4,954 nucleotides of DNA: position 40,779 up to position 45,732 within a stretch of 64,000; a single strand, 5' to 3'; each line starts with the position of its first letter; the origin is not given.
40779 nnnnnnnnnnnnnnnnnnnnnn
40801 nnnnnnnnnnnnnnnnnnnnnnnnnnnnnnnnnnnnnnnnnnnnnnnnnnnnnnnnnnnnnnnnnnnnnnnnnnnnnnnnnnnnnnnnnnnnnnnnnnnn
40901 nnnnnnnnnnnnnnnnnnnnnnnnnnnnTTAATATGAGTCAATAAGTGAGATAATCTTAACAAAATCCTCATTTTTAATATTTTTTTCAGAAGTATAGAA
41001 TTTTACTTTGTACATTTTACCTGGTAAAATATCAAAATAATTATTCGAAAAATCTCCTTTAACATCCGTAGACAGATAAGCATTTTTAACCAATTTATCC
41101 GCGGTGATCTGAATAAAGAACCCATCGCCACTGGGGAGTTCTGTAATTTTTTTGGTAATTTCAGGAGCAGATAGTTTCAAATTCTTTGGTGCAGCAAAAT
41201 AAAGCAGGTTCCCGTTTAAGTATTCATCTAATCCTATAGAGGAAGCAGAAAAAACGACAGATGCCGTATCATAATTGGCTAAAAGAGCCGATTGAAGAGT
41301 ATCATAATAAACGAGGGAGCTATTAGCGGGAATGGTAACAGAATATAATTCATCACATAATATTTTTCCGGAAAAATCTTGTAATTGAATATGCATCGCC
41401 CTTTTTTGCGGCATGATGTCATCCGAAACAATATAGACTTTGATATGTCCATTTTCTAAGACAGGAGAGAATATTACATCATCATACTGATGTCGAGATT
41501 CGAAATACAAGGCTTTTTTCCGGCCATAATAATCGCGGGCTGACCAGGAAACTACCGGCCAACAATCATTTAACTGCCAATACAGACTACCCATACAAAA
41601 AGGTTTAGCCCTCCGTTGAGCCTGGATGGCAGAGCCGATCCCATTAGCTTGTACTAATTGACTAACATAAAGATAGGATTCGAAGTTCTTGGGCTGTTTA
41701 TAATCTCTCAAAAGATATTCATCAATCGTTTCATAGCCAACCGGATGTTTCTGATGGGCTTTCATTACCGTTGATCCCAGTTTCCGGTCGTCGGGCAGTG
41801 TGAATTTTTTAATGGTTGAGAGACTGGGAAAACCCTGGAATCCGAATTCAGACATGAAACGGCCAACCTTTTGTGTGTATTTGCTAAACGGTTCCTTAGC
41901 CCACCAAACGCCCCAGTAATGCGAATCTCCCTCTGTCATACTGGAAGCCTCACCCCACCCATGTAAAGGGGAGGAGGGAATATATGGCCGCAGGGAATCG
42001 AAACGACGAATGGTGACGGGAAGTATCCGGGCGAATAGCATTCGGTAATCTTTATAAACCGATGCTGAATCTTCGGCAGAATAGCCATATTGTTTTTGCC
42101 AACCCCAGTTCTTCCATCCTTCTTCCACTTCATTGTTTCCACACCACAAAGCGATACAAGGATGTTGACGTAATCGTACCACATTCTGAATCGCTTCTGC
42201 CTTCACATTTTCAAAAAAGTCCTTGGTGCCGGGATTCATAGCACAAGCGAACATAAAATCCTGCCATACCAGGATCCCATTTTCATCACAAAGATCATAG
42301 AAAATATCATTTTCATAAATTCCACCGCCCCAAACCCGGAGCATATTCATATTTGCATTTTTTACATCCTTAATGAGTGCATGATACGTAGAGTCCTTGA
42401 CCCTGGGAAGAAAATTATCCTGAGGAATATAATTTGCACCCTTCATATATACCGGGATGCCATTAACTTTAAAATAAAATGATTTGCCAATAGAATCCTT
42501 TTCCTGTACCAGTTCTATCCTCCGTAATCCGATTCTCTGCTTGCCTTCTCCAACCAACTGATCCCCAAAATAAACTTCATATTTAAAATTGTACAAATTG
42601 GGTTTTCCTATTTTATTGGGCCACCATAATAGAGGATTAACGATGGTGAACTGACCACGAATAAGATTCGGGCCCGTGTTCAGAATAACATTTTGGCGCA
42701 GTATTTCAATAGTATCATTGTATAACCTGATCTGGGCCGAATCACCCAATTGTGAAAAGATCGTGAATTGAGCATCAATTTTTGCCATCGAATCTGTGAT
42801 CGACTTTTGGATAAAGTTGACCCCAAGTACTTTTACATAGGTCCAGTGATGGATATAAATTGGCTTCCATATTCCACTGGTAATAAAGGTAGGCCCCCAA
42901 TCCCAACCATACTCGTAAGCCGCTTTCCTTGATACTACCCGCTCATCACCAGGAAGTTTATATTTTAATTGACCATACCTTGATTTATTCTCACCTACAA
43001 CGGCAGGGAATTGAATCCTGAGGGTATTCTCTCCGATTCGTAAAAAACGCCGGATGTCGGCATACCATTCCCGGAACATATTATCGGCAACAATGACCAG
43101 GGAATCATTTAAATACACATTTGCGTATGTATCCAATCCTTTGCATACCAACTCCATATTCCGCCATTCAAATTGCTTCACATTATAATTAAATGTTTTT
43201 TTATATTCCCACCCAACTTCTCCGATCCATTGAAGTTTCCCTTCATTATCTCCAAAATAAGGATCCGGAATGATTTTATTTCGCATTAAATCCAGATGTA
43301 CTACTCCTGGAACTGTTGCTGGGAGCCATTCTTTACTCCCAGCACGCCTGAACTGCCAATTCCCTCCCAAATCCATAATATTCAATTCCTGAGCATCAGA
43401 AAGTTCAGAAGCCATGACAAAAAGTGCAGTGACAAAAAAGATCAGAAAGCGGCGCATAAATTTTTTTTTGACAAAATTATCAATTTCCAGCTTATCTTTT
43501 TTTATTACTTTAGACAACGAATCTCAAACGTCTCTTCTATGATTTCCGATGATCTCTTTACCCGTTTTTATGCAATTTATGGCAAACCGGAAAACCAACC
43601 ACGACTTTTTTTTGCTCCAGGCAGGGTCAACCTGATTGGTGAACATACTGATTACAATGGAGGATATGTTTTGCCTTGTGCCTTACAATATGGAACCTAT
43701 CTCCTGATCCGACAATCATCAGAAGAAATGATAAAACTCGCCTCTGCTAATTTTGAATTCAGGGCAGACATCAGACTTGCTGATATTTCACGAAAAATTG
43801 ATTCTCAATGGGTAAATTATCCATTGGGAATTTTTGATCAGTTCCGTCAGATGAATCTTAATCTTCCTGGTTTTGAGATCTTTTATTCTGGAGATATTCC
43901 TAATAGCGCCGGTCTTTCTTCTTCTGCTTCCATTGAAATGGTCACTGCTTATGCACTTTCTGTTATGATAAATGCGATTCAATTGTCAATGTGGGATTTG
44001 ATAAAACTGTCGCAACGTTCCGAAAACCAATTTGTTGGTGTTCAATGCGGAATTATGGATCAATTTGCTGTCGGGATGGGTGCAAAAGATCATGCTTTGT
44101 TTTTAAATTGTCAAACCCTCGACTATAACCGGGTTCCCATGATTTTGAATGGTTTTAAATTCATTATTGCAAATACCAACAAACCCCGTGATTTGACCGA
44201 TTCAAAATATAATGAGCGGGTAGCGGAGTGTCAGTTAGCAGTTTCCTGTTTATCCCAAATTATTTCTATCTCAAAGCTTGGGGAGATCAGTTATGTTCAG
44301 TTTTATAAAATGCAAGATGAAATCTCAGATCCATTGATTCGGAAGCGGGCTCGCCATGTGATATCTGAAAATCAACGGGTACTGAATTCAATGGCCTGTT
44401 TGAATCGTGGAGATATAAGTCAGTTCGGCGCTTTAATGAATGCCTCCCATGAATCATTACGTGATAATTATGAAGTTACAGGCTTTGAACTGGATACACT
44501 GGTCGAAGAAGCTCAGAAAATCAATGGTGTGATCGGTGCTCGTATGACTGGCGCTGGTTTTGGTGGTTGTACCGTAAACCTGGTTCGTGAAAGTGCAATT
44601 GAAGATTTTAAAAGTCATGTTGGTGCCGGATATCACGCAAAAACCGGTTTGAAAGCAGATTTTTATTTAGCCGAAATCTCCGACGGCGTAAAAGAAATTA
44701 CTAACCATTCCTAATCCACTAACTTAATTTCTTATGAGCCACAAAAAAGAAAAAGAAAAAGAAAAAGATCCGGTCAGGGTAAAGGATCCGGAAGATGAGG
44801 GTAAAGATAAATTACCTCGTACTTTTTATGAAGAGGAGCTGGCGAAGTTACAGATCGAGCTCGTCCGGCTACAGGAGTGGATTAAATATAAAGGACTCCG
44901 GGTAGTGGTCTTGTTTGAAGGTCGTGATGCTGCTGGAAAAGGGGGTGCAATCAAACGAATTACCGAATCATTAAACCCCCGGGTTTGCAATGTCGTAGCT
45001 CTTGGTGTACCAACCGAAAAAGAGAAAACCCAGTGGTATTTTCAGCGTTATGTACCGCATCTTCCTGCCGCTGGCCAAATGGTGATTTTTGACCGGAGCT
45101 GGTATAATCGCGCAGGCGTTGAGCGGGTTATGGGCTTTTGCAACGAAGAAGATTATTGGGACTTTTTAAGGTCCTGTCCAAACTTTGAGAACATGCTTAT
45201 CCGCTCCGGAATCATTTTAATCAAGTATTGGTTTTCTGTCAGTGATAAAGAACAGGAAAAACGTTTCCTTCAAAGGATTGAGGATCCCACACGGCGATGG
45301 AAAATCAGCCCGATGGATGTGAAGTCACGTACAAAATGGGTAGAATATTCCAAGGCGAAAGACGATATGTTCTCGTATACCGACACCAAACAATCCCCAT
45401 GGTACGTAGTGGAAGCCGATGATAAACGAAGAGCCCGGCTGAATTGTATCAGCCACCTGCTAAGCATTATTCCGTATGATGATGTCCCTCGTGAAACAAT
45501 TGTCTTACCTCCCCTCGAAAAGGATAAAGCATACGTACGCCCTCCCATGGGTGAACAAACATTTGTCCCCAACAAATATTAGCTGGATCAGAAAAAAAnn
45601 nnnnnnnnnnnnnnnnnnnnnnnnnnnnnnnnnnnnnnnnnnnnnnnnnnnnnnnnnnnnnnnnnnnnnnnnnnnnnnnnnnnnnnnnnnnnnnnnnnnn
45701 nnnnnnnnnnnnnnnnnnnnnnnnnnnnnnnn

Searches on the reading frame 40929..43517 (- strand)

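Call 24: search_protein_families(library=pfam, proteins=[window:40929-43517:-], max_evalue=0.001)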
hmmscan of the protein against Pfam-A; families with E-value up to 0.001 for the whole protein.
window:40929-43517:- (862 aa): 5 families
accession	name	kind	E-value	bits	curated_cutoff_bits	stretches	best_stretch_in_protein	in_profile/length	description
PF22666.2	Glyco_hydro_2_N2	-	6.2e-56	189.5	27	1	54-218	1-167/167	Glycosyl hydrolase 2 galactose-binding domain-like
PF17753.7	Ig_mannosidase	-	3.2e-13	49.6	22.6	1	782-854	1-74/81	Ig-fold domain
PF17786.7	Mannosidase_ig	-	7.4e-12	46.1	23.4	1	691-779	2-91/91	Mannosidase Ig/CBM-like domain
PF00703.27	Glyco_hydro_2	-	5.8e-09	37.1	23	1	242-332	15-109/109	Glycosyl hydrolases family 2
PF02837.24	Glyco_hydro_2_N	-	0.00059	20.2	28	0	103-169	68-132/169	Glycosyl hydrolases family 2, sugar binding domain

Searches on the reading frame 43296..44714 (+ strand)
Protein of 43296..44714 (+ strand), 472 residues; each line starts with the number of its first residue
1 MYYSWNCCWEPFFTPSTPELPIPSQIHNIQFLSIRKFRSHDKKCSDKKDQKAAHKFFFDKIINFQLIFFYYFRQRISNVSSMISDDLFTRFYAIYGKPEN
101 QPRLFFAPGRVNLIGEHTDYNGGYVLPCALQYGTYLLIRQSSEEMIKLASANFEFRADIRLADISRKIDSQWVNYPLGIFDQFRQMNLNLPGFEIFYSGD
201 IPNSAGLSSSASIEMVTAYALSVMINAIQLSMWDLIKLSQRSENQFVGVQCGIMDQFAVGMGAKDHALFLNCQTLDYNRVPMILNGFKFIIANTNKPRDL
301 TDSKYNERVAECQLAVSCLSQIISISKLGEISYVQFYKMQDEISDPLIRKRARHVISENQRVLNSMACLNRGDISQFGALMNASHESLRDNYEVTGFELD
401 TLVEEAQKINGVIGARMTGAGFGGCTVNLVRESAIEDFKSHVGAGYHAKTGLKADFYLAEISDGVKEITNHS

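Call 24: search_protein_families(library=pfam, proteins=[window:43296-44714:+], max_evalue=0.001)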
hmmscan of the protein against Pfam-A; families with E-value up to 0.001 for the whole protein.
window:43296-44714:+ (472 aa): 3 families
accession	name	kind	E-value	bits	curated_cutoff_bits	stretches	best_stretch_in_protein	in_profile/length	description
PF10509.15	GalKase_gal_bdg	-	1.5e-21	76.1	23.1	1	90-139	2-48/49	Galactokinase galactose-binding signature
PF00288.32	GHMP_kinases_N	-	1.5e-17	64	22.3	1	174-262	1-86/87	GHMP kinases N terminal domain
PF08544.19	GHMP_kinases_C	-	2.5e-11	44.3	21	1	366-445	2-82/85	GHMP kinases C terminal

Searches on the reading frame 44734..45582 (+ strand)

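Call 24: search_protein_families(library=pfam, proteins=[window:44734-45582:+], max_evalue=0.001)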
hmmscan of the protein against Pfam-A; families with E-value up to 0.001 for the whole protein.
window:44734-45582:+ (282 aa): 1 family
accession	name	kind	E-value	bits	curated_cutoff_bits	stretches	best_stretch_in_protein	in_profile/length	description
PF03976.20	PPK2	-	5.6e-107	357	22.3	1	30-252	5-227/229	Polyphosphate kinase 2 (PPK2)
